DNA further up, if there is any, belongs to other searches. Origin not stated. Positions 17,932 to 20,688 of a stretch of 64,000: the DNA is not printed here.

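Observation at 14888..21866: Purine-ring module: MocA, 8-oxoguanine-deaminase-like amidohydrolase, and divergent DPD-like reductase + SsnA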

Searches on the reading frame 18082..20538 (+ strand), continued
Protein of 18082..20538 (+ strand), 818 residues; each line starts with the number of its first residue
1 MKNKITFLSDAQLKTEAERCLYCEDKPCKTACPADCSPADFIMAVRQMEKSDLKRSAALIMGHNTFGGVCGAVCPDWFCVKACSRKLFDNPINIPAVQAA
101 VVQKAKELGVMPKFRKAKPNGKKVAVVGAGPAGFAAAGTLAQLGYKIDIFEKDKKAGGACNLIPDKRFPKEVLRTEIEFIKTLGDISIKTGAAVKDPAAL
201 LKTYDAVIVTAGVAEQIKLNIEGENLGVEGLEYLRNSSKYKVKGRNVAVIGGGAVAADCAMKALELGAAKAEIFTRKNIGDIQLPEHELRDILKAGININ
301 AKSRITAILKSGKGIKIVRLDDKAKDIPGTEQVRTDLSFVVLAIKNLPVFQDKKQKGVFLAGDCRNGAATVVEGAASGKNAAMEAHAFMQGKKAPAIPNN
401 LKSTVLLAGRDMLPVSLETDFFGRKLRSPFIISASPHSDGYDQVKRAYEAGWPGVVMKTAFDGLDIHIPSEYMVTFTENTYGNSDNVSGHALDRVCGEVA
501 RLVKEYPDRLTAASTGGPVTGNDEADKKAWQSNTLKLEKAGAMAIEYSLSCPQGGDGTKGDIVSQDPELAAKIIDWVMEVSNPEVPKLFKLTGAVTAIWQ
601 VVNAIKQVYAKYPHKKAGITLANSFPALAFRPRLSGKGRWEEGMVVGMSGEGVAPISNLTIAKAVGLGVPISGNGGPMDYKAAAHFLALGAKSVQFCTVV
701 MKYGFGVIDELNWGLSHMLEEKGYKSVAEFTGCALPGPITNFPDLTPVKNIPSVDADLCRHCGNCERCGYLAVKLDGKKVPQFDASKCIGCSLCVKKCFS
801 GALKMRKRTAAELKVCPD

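Call 56: predict_structure(alignment_id=A2)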
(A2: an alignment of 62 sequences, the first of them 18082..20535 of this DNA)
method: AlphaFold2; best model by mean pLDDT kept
length: 818 residues; sequences in the alignment: 62
mean_pLDDT: 86.5   pTM: 0.86
mean pLDDT of the five models: 86.5, 85.0, 84.9, 84.1, 82.0
residues with pLDDT >= 90: 468; 70-90: 247; 50-70: 83; < 50: 20
segments of 3 or more residues with pLDDT < 50: 1-4, 462-466, 552-559
pLDDT, mean of each block of 10 residues (from residue 1): 59 90 90 94 93 97 93 89 86 92 94 95 97 97 98 92 84 93 97 94 97 87 93 91 94 91 93 91 81 90 93 90 92 94 90 92 89 96 97 92 96 96 93 66 90 85 52 66 58 89 96 84 89 94 87 43 77 94 93 67 91 92 60 72 61 62 83 79 89 85 87 97 94 78 77 89 87 91 91 84 90 81
secondary structure, 60 per line:
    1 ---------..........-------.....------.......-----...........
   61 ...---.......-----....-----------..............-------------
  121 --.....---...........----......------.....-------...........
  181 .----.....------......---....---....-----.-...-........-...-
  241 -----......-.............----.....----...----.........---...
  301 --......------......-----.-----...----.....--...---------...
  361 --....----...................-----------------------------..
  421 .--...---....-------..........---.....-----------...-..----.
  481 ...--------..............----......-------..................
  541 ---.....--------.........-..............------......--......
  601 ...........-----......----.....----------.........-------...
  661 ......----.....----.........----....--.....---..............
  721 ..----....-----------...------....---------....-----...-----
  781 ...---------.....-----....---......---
elements in order (helices of 4 or more, strands of 3 or more residues): H10-19 H27-31 H38-44 H50-63 H67-73 H79-82 H94-107 E123-127 H131-141 E146-151 H158-162 H170-181 E186-190 H197-202 E206-209 E213-216 H230-235 E246-251 H253-265 E270-274 H286-294 E298-300 E303-308 E315-320 E332-334 E339-343 E346-348 E358-360 H363-366 H371-389 E419-421 E424-426 E430-433 H441-450 E454-458 E480-483 H492-505 E510-515 H523-540 E544-548 H557-565 H567-580 E587-592 H595-611 E617-622 E627-631 E642-650 H658-666 E671-675 H680-688 E693-696 H699-703 H707-722 H727-730 E751-754 H764-767 E773-775 E781-783 H793-797 E803-806 H810-815

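Call 58: fold_search(model_id=the predicted structure, library=pdb)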
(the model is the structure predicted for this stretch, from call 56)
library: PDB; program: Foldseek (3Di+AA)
matches with E <= 10: 1971; with E <= 0.001: 723
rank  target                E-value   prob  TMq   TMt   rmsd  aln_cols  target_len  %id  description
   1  1h7w_B                7.2e-55  1.00  0.80  0.65   7.7       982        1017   24  Dihydropyrimidine dehydrogenase (DPD) from pig (released 2001-02-23)
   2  1gth_B                8.5e-55  1.00  0.82  0.67   6.3       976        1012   24  DIHYDROPYRIMIDINE DEHYDROGENASE (DPD) FROM PIG, TERNARY COMPLEX WITH NADPH AND 5-IODOURACIL (released 2002-04-11)
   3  1gth_C                1.2e-54  1.00  0.81  0.66   7.3       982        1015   24  DIHYDROPYRIMIDINE DEHYDROGENASE (DPD) FROM PIG, TERNARY COMPLEX WITH NADPH AND 5-IODOURACIL (released 2002-04-11)
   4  1h7w_A                2.1e-54  1.00  0.81  0.66   6.4       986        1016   23  Dihydropyrimidine dehydrogenase (DPD) from pig (released 2001-02-23)
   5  7m31_C                3.3e-54  1.00  0.81  0.67   6.4       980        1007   23  Dihydropyrimidine Dehydrogenase (DPD) C671S Mutant Soaked with Thymine and NADPH Anaerobically (released 2021-06-09)
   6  7ljt_B                4.3e-54  1.00  0.82  0.67   6.4       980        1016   23  Porcine Dihydropyrimidine Dehydrogenase (DPD) soaked with 5-Ethynyluracil (5EU), NADPH - 20 minutes (released 2021-04-07)
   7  7m32_A                4.5e-54  1.00  0.80  0.66   7.3       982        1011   23  Dihydropyrimidine Dehydrogenase (DPD) C671A Mutant Soaked with Uracil and NADPH Anaerobically (released 2021-06-09)
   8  1gte_D                7.3e-54  1.00  0.81  0.67   6.2       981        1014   23  DIHYDROPYRIMIDINE DEHYDROGENASE (DPD) FROM PIG, BINARY COMPLEX WITH 5-IODOURACIL (released 2002-04-11)
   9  1gte_B                9.6e-54  1.00  0.81  0.67   6.3       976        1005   23  DIHYDROPYRIMIDINE DEHYDROGENASE (DPD) FROM PIG, BINARY COMPLEX WITH 5-IODOURACIL (released 2002-04-11)
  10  1gth_A                1.0e-53  1.00  0.80  0.66   7.6       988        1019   23  DIHYDROPYRIMIDINE DEHYDROGENASE (DPD) FROM PIG, TERNARY COMPLEX WITH NADPH AND 5-IODOURACIL (released 2002-04-11)
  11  8f5w_C                1.2e-53  1.00  0.80  0.65   6.6       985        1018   23  Dihydropyrimidine Dehydrogenase (DPD) C671S Mutant Soaked with Dihydrothymine and NADPH Quasi-Anaerobically (released 2023-02-01)
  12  1h7w_D                1.6e-53  1.00  0.81  0.66   6.5       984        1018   23  Dihydropyrimidine dehydrogenase (DPD) from pig (released 2001-02-23)
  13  7m32_D                1.9e-53  1.00  0.81  0.67   7.2       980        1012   23  Dihydropyrimidine Dehydrogenase (DPD) C671A Mutant Soaked with Uracil and NADPH Anaerobically (released 2021-06-09)
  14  8f6n_C                2.3e-53  1.00  0.81  0.67   6.3       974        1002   23  Dihydropyrimidine Dehydrogenase (DPD) C671S Mutant Soaked with Thymine Quasi-Anaerobically (released 2023-02-01)
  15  1h7x_B                4.1e-53  1.00  0.81  0.66   6.6       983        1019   23  Dihydropyrimidine dehydrogenase (DPD) from pig, ternary complex of a mutant enzyme (C671A), NADPH and 5-fluorouracil (released 2001-02-23)
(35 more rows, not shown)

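Call 65: find_homologous_proteins(query=P0193, max_evalue=1e-50)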
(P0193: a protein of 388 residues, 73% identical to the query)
Query P0193 (388 aa): 7998 proteins with E <= 1e-50 among 8000 candidates; the best 120 are listed.
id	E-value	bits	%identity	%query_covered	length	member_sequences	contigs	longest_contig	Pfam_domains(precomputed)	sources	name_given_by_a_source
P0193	1.2e-262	889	100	100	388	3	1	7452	PF01546.34,PF07687.20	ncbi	ncbi:MAG: selenium metabolism hydrolase, partial [Elusimicrobia bacterium RIFOXYB2_FULL_62_6]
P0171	8.2e-262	886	100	100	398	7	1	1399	PF01546.34,PF07687.20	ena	-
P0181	2.3e-249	845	94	100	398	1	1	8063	PF01546.34,PF07687.20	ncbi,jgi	jgi:putative selenium metabolism hydrolase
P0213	6.1e-249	843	94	100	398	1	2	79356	PF01546.34,PF07687.20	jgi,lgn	jgi:putative selenium metabolism hydrolase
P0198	2.5e-246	835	93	100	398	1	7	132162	PF01546.34,PF07687.20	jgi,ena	-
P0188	1.9e-245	832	92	100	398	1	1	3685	PF01546.34,PF07687.20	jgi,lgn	jgi:putative selenium metabolism hydrolase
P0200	2.1e-245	832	92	100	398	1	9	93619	PF01546.34,PF07687.20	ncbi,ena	-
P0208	3.1e-245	831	93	100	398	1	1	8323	PF01546.34,PF07687.20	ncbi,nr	ncbi:MAG: YgeY family selenium metabolism-linked hydrolase [Elusimicrobia bacterium]|nr:YgeY family 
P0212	2.4e-244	828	91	100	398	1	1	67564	PF01546.34,PF07687.20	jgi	jgi:putative selenium metabolism hydrolase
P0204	3.0e-244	828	91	100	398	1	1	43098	PF01546.34,PF07687.20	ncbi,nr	ncbi:MAG: YgeY family selenium metabolism-linked hydrolase [Elusimicrobia bacterium]|nr:YgeY family 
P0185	8.9e-242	820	91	100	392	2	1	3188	PF01546.34,PF07687.20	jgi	jgi:putative selenium metabolism hydrolase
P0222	2.9e-239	812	90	100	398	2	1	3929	PF01546.34,PF07687.20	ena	-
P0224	2.2e-237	805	89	100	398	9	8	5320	PF01546.34,PF07687.20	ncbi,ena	-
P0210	5.8e-236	801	89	100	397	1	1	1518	PF01546.34,PF07687.20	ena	-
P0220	3.5e-233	792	86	100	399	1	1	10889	PF01546.34,PF07687.20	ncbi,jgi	ncbi:MAG: YgeY family selenium metabolism-linked hydrolase [Elusimicrobiota bacterium]|jgi:putative 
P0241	3.8e-223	759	82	100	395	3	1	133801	PF01546.34,PF07687.20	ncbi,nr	ncbi:MAG TPA: YgeY family selenium metabolism-linked hydrolase [Elusimicrobia bacterium]|nr:YgeY fam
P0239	3.7e-217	739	80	100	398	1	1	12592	PF01546.34,PF07687.20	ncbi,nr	ncbi:MAG: YgeY family selenium metabolism-linked hydrolase [Elusimicrobia bacterium]|nr:YgeY family 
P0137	3.1e-198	677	77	99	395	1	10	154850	PF01546.34,PF07687.20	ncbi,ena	-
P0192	1.2e-193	661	75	99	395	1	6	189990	PF01546.34,PF07687.20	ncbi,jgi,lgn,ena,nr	ncbi:MAG: selenium metabolism hydrolase [Elusimicrobia bacterium RIFOXYA12_FULL_51_18]|nr:MAG: selen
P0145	6.2e-192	656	75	99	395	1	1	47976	PF01546.34,PF07687.20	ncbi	-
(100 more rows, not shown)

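Call 66: list_cluster_members(proteins=[P0181, P0200, P0224, P0208, P0204, P0220, P0241, P0239, P0137, P0145])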
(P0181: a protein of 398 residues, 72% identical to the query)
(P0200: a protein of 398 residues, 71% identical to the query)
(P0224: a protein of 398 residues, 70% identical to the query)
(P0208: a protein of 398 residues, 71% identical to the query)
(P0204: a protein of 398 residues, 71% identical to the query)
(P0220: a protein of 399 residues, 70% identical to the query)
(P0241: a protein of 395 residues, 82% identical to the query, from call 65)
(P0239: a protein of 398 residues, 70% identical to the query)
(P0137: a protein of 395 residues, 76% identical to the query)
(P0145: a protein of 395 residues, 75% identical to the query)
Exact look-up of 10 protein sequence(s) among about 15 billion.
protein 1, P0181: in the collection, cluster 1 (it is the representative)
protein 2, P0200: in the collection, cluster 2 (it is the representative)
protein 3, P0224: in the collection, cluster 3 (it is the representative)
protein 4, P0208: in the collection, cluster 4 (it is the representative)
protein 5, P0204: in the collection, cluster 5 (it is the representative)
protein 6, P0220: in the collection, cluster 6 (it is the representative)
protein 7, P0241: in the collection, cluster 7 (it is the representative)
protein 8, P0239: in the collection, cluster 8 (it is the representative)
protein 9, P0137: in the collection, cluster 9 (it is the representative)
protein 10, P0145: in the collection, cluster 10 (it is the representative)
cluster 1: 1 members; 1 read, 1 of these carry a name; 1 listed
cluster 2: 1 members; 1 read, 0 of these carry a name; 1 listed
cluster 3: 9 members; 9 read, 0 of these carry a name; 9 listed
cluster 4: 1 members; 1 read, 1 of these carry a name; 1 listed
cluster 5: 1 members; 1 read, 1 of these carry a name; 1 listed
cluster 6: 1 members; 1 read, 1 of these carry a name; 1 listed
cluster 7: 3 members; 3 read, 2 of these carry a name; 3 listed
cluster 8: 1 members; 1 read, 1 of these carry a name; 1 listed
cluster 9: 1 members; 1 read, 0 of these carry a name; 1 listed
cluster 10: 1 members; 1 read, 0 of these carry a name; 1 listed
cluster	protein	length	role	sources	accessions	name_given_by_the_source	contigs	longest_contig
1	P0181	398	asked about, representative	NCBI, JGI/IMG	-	putative selenium metabolism hydrolase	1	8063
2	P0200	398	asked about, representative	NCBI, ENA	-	-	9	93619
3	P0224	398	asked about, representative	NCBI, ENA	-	-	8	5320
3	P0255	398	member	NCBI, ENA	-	-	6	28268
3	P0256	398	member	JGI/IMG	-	-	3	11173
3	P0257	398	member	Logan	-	-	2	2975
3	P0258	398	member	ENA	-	-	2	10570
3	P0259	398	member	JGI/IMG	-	-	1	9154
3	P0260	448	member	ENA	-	-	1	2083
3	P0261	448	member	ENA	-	-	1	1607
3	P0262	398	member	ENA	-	-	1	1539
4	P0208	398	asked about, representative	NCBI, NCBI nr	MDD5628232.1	MAG: YgeY family selenium metabolism-linked hydrolase [Elusimicrobia bacterium] | YgeY family selenium metabolism-linked hydrolase [Elusimicrobiota bacterium]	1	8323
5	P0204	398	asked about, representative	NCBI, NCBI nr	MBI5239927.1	MAG: YgeY family selenium metabolism-linked hydrolase [Elusimicrobia bacterium] | YgeY family selenium metabolism-linked hydrolase [Elusimicrobiota bacterium]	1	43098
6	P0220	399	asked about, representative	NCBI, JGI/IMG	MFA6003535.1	MAG: YgeY family selenium metabolism-linked hydrolase [Elusimicrobiota bacterium] | putative selenium metabolism hydrolase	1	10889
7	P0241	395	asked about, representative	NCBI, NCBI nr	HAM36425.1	MAG TPA: YgeY family selenium metabolism-linked hydrolase [Elusimicrobia bacterium] | YgeY family selenium metabolism-linked hydrolase [Elusimicrobiota bacterium]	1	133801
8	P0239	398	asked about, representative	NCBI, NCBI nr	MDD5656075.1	MAG: YgeY family selenium metabolism-linked hydrolase [Elusimicrobia bacterium] | YgeY family selenium metabolism-linked hydrolase [Elusimicrobiota bacterium]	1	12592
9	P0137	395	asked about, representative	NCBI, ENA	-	-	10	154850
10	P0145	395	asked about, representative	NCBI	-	-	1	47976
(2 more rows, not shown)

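Call 67: find_encoding_contigs(protein=P0200, flank=10000, max_places=2)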
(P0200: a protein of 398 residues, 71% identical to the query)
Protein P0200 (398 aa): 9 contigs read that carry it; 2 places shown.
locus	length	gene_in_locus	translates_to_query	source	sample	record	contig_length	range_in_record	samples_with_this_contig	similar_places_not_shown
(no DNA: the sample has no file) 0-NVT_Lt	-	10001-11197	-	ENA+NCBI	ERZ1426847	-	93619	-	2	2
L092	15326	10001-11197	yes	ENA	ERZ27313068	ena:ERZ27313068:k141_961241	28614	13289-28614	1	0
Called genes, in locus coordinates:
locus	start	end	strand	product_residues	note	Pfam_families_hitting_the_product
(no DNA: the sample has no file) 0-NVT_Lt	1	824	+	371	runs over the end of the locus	PF00364:Biotin_lipoyl (weak), PF00198:2-oxoacid_dh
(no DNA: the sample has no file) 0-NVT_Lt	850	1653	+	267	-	-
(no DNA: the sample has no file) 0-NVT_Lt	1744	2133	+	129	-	PF00072:Response_reg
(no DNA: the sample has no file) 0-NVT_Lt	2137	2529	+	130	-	PF00072:Response_reg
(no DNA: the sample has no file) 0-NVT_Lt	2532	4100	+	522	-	PF01336:tRNA_anti-codon, PF00152:tRNA-synt_2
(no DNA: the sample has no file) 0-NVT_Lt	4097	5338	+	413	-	PF12704:MacB_PCD, PF02687:FtsX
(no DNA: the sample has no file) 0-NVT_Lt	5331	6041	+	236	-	PF13481:AAA_25 (faint), PF00005:ABC_tran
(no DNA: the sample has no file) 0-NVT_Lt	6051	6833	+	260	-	PF03372:Exo_endo_phos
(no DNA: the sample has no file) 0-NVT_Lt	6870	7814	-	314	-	PF00696:AA_kinase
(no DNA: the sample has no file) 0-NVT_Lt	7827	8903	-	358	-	PF02729:OTCace_N, PF00185:OTCace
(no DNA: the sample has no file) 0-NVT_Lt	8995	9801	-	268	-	PF01797:Y1_Tnp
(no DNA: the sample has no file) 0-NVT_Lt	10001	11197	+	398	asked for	PF01546:Peptidase_M20, PF07687:M20_dimer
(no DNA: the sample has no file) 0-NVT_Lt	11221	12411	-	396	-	PF02729:OTCace_N, PF00185:OTCace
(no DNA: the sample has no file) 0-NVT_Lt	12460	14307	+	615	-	PF00128:Alpha-amylase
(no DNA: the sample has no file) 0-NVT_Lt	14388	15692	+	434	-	PF00246:Peptidase_M14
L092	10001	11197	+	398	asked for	PF01546:Peptidase_M20, PF07687:M20_dimer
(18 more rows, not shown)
